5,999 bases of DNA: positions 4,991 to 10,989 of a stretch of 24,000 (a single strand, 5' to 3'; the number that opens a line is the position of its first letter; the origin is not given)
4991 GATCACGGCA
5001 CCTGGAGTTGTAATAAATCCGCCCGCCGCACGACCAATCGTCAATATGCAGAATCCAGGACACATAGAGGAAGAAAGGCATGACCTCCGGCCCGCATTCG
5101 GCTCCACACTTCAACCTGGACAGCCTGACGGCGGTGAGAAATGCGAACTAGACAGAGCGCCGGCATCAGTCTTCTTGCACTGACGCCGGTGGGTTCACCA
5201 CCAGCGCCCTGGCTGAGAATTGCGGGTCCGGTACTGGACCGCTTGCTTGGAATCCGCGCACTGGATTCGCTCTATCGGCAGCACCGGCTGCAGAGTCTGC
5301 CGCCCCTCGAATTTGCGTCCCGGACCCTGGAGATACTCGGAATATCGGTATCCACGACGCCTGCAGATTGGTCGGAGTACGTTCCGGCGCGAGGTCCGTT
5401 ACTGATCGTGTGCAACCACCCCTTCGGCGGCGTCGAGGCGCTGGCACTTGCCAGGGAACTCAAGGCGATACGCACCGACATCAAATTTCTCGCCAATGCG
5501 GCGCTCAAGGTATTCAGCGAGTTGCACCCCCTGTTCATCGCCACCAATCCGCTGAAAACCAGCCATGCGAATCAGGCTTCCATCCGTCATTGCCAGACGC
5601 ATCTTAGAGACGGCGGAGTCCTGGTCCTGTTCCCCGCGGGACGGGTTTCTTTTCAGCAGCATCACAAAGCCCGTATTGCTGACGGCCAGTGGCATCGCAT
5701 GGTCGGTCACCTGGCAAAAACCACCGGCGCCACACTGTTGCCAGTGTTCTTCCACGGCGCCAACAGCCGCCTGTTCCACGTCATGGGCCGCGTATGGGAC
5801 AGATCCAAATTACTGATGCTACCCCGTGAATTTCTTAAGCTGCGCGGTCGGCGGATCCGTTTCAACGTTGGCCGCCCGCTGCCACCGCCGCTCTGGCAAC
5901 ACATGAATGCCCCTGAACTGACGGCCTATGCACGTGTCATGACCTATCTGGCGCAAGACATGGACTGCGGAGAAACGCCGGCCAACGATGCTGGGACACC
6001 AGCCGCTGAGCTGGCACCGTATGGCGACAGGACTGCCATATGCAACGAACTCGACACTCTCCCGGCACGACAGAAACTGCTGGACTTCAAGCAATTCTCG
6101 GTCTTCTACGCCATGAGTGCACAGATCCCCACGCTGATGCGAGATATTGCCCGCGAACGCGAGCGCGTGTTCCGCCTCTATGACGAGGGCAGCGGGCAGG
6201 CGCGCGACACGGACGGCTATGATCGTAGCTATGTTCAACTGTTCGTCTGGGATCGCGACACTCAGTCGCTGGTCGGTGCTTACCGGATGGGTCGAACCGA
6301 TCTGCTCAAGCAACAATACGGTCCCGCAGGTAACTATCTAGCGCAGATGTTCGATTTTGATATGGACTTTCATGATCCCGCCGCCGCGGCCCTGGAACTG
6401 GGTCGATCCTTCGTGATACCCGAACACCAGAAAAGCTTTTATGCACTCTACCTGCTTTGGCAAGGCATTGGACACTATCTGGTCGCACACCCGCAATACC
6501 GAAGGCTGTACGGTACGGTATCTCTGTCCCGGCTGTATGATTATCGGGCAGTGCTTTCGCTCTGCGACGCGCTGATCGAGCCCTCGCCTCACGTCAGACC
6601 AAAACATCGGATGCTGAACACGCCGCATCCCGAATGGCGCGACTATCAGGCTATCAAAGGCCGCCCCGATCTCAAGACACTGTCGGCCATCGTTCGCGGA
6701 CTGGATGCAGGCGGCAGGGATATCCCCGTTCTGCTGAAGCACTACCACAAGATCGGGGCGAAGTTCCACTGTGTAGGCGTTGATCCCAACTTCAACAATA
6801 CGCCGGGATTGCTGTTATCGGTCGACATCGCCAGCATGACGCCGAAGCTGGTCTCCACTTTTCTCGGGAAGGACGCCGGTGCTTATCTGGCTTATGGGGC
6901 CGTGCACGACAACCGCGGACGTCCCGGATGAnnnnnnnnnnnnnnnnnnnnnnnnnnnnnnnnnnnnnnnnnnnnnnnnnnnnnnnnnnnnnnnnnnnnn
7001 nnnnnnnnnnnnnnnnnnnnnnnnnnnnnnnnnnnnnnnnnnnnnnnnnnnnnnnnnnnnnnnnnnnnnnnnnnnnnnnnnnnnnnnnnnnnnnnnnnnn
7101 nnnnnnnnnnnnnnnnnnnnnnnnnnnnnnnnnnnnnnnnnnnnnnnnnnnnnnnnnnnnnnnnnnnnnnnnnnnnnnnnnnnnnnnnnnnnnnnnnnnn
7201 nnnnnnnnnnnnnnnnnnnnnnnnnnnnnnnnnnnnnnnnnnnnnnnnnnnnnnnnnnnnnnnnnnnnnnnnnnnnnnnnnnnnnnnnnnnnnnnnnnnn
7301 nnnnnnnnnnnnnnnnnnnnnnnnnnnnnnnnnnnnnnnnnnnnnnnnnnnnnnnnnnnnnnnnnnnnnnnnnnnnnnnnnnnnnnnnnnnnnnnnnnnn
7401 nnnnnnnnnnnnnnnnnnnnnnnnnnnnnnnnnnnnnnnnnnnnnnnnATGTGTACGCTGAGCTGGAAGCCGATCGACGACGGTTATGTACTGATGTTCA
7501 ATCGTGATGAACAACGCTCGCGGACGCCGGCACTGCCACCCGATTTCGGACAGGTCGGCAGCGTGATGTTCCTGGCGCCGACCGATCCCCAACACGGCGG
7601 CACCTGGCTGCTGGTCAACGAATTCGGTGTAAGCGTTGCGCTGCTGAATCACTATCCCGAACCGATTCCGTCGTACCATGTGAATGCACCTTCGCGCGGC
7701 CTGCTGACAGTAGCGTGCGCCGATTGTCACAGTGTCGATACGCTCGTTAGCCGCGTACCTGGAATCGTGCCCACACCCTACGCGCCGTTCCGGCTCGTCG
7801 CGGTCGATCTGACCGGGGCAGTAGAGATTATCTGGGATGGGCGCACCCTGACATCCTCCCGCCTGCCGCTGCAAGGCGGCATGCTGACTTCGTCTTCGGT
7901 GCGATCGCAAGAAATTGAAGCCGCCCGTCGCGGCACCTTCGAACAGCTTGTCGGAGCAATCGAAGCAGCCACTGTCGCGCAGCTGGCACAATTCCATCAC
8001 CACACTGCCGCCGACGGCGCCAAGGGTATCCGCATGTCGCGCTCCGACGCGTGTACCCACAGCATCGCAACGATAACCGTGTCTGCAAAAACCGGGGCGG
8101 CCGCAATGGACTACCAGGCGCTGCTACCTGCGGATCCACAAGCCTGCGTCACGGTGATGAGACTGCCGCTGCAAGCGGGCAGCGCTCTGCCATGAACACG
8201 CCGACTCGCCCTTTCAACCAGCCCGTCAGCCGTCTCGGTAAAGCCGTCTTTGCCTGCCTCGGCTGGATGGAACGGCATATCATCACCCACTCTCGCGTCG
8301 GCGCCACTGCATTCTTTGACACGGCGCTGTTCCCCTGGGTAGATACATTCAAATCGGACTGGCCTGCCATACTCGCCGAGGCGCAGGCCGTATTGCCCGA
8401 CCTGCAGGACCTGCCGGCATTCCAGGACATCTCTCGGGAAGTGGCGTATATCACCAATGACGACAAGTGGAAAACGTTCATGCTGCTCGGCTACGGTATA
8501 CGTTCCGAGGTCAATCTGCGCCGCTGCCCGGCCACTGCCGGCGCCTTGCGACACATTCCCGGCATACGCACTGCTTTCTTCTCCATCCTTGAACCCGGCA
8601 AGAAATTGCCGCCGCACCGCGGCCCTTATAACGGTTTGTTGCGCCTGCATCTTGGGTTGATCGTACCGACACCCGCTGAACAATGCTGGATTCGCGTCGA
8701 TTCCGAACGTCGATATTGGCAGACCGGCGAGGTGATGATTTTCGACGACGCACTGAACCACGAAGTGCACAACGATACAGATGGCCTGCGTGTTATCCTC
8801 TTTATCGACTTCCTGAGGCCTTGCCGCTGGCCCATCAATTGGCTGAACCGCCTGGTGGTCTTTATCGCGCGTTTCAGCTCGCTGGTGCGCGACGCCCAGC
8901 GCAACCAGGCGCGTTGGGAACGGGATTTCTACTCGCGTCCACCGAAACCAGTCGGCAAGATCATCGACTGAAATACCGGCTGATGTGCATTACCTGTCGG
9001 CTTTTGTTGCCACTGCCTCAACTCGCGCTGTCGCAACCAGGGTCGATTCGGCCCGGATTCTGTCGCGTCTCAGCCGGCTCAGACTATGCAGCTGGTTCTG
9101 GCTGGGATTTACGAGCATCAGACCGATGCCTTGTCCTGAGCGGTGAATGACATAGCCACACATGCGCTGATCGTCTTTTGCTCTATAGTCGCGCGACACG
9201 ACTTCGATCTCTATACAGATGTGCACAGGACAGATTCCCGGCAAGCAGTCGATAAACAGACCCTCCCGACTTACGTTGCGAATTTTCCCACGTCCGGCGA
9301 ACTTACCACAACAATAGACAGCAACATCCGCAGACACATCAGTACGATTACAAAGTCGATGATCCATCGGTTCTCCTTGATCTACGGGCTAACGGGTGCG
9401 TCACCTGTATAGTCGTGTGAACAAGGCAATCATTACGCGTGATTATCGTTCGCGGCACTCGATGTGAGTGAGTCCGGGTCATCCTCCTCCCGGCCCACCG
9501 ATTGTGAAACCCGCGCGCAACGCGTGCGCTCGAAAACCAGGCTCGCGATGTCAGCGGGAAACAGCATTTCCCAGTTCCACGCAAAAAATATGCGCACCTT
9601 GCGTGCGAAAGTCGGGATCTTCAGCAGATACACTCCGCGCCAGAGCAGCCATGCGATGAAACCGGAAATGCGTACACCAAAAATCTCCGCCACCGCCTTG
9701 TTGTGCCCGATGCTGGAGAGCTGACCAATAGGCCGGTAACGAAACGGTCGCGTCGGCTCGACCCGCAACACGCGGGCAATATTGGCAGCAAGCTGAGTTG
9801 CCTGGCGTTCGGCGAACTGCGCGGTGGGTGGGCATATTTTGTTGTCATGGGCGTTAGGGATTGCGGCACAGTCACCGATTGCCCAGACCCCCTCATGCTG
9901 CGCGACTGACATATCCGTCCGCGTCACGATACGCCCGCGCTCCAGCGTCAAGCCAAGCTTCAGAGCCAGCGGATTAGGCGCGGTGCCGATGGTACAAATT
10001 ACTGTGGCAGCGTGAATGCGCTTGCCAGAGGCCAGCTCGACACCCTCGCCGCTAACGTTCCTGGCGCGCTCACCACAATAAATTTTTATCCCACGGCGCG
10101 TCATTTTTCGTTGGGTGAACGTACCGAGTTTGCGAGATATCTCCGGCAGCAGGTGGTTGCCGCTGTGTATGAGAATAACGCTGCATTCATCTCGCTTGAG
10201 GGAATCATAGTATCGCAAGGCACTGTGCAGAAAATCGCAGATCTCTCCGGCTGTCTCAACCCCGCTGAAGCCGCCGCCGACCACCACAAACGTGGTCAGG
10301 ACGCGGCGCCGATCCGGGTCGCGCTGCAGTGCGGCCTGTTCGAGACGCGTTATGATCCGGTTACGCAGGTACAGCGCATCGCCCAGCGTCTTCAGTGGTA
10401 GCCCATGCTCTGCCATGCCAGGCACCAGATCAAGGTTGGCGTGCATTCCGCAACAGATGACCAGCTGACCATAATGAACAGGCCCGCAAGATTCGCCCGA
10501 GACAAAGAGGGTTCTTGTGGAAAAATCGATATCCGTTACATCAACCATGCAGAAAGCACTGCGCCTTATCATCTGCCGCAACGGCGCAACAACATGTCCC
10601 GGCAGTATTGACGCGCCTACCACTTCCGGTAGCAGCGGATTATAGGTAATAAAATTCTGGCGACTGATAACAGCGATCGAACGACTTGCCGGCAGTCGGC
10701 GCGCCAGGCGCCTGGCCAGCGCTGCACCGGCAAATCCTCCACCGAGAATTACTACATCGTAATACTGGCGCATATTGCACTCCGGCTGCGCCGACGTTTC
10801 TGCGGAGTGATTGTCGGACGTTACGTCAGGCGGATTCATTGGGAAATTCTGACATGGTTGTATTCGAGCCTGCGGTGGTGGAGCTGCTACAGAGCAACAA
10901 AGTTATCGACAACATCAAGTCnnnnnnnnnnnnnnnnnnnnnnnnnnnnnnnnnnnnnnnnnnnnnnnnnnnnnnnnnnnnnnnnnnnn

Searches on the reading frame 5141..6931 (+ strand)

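Call 11: search_protein_families(library=pfam, proteins=[window:5141-6931:+], max_evalue=0.001)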
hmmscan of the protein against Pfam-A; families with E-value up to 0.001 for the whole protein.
window:5141-6931:+ (596 aa): 3 families
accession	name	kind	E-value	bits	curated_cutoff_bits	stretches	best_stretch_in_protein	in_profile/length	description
PF13444.12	Acetyltransf_5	-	9e-18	65.3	22.4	1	340-440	2-102/102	Acetyltransferase (GNAT) domain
PF19576.4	Acyltransf_2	-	1.2e-16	60.9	27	1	49-270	37-258/266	Acyltransferase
PF01553.26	Acyltransferase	-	5.6e-05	23.4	23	1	78-203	7-130/132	Acyltransferase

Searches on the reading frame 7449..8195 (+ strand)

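Call 11: search_protein_families(library=pfam, proteins=[window:7449-8195:+], max_evalue=0.001)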
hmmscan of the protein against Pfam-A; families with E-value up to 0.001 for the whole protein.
window:7449-8195:+ (248 aa): 1 family
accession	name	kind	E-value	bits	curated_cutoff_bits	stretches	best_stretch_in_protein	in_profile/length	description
PF05742.17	TANGO2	-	5.5e-08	33.7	22.6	1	12-130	15-138/257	Transport and Golgi organisation 2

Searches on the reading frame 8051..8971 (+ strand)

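Call 11: search_protein_families(library=pfam, proteins=[window:8051-8971:+], max_evalue=0.001)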
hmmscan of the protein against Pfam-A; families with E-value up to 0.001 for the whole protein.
window:8051-8971:+ (306 aa): 1 family
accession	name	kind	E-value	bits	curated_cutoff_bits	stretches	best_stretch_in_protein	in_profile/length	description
PF05118.21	Asp_Arg_Hydrox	-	7.6e-48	162.7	22.6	1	102-257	2-157/157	Aspartyl/Asparaginyl beta-hydroxylase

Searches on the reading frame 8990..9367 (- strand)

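Call 11: search_protein_families(library=pfam, proteins=[window:8990-9367:-], max_evalue=0.001)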
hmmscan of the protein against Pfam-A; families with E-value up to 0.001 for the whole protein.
window:8990-9367:- (125 aa): 1 family
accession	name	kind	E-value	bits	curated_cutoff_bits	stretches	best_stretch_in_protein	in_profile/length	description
PF07238.19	PilZ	-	0.00012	22.8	22.5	1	4-99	3-99/102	PilZ domain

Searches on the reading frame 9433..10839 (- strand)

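Call 12: search_protein_families(library=pfam, proteins=[window:9433-10839:-], max_evalue=0.001)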
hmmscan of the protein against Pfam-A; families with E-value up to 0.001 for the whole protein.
window:9433-10839:- (468 aa): 6 families
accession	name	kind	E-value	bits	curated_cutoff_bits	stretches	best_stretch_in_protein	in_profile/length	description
PF07992.20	Pyr_redox_2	-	1.2e-43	150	26.1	1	27-345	1-289/291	Pyridine nucleotide-disulphide oxidoreductase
PF00070.33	Pyr_redox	-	3e-10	40.9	22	1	184-268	2-72/82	Pyridine nucleotide-disulphide oxidoreductase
PF01266.30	DAO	-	4.1e-08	33.6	27.9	1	28-63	1-33/353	FAD dependent oxidoreductase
PF22366.1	NDH2_C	-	1.6e-07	31.8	27.7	1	372-427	3-59/62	NDH2 C-terminal domain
PF13450.12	NAD_binding_8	-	0.00026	21.6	21.9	0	31-63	1-30/68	NAD(P)-binding Rossmann-like domain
PF13454.12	NAD_binding_9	-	0.0004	20.8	21.8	0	30-62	1-34/155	FAD-NAD(P)-binding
